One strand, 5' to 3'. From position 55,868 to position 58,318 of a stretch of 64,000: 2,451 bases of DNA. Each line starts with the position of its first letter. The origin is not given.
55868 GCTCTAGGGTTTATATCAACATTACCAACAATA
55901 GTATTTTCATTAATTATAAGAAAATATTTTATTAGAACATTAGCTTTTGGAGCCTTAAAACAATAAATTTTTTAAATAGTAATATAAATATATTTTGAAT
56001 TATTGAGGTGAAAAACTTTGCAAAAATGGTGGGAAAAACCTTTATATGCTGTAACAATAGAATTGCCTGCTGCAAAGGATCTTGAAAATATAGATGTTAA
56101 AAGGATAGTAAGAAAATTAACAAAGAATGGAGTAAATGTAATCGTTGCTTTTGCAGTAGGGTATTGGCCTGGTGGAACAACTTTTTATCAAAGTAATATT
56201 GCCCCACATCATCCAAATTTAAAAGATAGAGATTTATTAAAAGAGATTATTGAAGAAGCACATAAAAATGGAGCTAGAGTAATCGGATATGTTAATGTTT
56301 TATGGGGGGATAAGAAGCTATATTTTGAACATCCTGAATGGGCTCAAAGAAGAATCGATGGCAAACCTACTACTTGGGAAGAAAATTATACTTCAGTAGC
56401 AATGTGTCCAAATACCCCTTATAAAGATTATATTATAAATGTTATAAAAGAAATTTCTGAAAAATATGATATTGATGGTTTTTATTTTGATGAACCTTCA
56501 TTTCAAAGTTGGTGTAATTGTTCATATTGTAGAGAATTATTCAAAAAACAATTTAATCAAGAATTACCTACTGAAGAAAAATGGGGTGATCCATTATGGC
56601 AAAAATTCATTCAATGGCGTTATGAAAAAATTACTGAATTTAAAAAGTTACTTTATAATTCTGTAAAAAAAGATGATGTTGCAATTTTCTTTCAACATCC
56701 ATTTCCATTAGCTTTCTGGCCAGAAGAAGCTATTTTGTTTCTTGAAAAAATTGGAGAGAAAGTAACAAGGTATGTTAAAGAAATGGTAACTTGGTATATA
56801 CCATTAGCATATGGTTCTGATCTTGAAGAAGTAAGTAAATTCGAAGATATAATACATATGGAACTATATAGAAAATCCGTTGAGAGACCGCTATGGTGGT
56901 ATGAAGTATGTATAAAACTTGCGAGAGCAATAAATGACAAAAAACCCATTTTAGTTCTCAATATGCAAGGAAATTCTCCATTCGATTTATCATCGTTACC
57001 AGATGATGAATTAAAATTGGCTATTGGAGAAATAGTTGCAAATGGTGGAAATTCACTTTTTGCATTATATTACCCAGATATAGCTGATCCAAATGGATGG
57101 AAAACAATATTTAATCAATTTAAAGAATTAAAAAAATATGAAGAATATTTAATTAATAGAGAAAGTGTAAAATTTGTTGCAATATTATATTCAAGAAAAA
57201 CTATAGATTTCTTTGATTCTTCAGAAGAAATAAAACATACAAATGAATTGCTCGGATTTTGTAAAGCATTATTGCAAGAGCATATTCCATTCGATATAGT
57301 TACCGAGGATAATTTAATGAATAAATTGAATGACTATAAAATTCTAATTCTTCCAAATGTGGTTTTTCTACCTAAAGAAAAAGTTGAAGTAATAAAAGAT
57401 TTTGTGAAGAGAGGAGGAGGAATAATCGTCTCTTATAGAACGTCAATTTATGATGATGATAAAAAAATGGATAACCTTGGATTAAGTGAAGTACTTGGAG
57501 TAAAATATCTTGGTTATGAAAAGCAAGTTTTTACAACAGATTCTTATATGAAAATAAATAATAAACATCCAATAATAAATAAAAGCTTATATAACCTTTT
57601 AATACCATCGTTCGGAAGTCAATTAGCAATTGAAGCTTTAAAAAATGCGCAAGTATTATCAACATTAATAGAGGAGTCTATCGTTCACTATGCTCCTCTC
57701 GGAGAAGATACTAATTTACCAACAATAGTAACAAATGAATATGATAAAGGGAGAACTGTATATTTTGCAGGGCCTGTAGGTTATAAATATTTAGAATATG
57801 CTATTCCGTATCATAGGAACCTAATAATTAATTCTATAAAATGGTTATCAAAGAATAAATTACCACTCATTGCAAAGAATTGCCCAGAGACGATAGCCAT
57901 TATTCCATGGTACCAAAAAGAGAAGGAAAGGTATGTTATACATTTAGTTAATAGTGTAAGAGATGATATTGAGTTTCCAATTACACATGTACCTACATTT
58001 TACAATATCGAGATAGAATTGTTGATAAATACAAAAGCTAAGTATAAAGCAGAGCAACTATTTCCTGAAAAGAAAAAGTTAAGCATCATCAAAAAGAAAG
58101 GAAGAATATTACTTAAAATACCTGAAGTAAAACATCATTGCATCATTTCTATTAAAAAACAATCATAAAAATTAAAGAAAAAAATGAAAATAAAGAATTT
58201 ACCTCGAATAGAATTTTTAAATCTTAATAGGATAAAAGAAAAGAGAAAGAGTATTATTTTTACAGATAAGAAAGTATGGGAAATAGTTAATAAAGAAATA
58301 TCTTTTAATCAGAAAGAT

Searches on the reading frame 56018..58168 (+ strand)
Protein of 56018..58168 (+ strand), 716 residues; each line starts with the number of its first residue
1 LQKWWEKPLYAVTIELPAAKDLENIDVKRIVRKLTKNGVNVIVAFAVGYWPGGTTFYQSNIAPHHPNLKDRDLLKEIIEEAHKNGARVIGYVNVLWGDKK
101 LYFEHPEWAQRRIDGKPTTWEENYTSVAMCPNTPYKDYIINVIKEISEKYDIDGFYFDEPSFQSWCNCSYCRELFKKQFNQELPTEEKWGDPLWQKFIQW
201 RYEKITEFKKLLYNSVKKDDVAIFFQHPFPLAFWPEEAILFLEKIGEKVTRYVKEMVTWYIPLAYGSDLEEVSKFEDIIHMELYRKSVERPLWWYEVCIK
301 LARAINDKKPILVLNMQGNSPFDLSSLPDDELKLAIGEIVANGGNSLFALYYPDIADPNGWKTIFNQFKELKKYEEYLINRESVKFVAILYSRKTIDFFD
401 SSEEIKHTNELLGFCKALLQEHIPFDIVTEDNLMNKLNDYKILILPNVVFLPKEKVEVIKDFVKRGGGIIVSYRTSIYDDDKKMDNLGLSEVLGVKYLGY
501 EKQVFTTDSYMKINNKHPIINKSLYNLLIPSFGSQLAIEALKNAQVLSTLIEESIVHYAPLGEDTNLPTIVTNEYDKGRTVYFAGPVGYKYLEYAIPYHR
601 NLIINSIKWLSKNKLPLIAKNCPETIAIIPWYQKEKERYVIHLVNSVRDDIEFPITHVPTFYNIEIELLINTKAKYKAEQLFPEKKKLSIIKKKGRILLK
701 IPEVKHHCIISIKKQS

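Call 14: find_encoding_contigs(protein=window:56018-58168:+, flank=10000, max_places=1)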
Protein window:56018-58168:+ (716 aa): 6 contigs read that carry it; 1 place shown.
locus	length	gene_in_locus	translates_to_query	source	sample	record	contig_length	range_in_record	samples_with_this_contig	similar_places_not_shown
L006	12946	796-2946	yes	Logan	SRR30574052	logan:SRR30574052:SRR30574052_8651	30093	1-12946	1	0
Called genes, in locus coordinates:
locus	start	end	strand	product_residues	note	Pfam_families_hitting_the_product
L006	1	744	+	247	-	?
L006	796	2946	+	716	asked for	PF02638:GHL10, PF19773:DUF6259 (weak), PF14871:GHL6, PF06283:ThuA (weak), PF08532:Glyco_hydro_42M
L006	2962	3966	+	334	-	PF13685:Fe-ADH_2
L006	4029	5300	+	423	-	PF00155:Aminotran_1_2, PF00266:Aminotran_5 (weak), PF01041:DegT_DnrJ_EryC1, PF01053:Cys_Met_Meta_PP (weak)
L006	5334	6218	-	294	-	PF05239:PRC (faint)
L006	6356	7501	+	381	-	PF04015:DUF362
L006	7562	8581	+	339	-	PF13353:Fer4_12, PF04055:Radical_SAM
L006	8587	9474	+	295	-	PF13793:Pribosyltran_N, PF00156:Pribosyltran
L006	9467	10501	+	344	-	PF01555:N6_N4_Mtase, PF02926:THUMP, PF01170:UPF0020, PF03602:Cons_hypoth95 (weak)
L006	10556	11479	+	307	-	PF23023:Anti-Pycsar_Apyc1, PF00753:Lactamase_B (faint), PF12706:Lactamase_B_2 (weak)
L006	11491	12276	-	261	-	PF01261:AP_endonuc_2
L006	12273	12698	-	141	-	PF01877:RNA_binding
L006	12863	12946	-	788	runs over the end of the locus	PF00092:VWA (weak)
